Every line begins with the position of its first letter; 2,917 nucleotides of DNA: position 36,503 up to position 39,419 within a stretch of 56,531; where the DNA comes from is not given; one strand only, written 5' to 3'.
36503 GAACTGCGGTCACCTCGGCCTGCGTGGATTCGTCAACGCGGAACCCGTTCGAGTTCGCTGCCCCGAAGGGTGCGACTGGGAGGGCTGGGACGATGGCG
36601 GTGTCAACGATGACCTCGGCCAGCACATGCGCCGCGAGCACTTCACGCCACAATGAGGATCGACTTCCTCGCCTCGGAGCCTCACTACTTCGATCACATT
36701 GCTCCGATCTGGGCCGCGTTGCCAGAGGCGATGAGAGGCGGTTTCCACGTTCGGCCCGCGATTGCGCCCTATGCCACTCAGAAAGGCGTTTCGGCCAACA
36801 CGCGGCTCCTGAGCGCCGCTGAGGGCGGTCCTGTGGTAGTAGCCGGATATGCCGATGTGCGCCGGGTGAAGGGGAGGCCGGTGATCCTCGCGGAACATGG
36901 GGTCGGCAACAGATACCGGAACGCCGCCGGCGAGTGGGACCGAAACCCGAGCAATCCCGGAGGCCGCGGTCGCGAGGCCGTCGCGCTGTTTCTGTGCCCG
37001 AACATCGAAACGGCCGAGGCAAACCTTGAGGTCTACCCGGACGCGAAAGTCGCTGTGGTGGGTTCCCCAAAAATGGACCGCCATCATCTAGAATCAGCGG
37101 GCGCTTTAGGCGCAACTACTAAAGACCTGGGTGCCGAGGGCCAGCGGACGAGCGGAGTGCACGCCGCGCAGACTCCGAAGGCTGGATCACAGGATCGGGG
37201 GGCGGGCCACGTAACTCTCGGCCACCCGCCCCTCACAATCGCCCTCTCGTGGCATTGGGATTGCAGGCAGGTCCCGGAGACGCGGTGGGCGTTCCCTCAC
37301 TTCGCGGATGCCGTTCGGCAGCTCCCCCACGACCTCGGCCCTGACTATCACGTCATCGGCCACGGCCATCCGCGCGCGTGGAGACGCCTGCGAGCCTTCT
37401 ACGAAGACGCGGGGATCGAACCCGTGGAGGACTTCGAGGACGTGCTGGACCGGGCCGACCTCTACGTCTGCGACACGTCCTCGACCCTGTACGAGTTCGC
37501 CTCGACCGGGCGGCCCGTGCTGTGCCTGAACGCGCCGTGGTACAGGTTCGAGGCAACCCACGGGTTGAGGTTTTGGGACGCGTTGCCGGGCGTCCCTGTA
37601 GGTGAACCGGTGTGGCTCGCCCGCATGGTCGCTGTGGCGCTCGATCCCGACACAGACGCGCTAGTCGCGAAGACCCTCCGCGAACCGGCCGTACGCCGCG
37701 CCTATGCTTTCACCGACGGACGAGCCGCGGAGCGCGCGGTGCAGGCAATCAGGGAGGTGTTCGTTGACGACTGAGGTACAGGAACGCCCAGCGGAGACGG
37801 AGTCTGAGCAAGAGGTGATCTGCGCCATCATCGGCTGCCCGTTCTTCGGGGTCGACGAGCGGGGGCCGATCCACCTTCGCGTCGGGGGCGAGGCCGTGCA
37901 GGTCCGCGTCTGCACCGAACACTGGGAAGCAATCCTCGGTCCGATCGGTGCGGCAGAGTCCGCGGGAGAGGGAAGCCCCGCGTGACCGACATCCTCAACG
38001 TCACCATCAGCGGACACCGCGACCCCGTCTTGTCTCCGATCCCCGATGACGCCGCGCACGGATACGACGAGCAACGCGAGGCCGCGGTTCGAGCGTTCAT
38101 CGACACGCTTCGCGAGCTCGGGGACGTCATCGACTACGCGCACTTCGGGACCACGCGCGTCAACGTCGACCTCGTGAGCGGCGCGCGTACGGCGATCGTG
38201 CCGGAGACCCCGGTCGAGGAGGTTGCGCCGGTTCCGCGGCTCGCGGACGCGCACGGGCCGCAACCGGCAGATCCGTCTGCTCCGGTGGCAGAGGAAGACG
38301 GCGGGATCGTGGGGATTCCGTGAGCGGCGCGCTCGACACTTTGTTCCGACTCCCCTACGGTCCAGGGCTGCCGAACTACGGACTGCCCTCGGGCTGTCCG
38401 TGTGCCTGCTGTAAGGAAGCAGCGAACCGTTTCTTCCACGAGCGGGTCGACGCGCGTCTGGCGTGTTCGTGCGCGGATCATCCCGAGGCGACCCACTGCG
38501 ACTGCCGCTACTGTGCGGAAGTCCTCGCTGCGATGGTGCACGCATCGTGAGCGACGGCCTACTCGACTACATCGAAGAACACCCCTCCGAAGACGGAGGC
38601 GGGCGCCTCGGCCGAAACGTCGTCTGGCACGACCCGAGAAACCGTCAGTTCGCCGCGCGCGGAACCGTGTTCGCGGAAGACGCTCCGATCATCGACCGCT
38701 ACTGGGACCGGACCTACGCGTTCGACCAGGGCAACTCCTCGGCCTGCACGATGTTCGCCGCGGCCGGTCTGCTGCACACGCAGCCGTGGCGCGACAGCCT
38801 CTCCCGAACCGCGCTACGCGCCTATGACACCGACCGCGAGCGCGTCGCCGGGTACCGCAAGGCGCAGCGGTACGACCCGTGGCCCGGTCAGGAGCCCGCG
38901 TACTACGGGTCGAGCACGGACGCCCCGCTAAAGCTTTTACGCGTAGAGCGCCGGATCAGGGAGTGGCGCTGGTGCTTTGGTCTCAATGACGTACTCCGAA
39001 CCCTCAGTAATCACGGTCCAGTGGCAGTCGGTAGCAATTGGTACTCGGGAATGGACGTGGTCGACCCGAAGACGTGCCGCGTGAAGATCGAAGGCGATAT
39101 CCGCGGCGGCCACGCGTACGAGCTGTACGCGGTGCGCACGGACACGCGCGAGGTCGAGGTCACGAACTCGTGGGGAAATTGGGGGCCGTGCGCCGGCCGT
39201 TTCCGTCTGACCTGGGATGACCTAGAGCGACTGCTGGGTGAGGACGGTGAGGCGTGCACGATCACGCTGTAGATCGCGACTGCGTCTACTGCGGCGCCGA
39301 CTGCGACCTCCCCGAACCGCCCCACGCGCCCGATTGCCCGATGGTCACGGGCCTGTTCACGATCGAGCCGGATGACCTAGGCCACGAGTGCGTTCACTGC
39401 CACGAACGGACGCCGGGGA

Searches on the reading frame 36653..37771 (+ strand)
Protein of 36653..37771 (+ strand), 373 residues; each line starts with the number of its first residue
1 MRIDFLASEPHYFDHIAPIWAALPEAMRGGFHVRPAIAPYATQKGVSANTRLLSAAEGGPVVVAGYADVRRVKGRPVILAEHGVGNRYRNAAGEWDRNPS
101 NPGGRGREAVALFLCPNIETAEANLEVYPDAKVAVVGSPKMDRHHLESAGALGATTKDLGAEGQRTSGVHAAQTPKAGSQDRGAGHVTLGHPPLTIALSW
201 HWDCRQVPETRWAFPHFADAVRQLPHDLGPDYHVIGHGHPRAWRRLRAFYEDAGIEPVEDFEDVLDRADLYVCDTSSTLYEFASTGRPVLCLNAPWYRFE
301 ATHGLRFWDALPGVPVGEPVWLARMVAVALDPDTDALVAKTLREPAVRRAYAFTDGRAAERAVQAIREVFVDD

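Call 29: search_protein_families(library=phrogs, proteins=[window:36653-37771:+], max_evalue=0.001)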
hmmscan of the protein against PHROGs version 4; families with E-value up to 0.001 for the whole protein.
window:36653-37771:+ (373 aa): 0 families

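Call 79: search_protein_families(library=pfam, proteins=[window:36653-37771:+], max_evalue=0.01)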
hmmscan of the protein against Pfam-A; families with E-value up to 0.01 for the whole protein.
window:36653-37771:+ (373 aa): 1 family
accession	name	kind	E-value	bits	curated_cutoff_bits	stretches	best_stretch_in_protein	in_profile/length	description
PF04464.20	Glyphos_transf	-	2.1e-10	40.5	22.1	1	222-366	219-365/367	CDP-Glycerol:Poly(glycerophosphate) glycerophosphotransferase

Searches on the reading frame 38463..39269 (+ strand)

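Call 29: search_protein_families(library=phrogs, proteins=[window:38463-39269:+], max_evalue=0.001)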
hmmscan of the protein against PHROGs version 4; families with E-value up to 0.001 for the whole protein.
window:38463-39269:+ (269 aa): 1 family
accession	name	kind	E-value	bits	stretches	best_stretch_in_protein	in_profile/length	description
phrog_16701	-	other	1.6e-38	133.5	1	49-266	5-228/234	peptidase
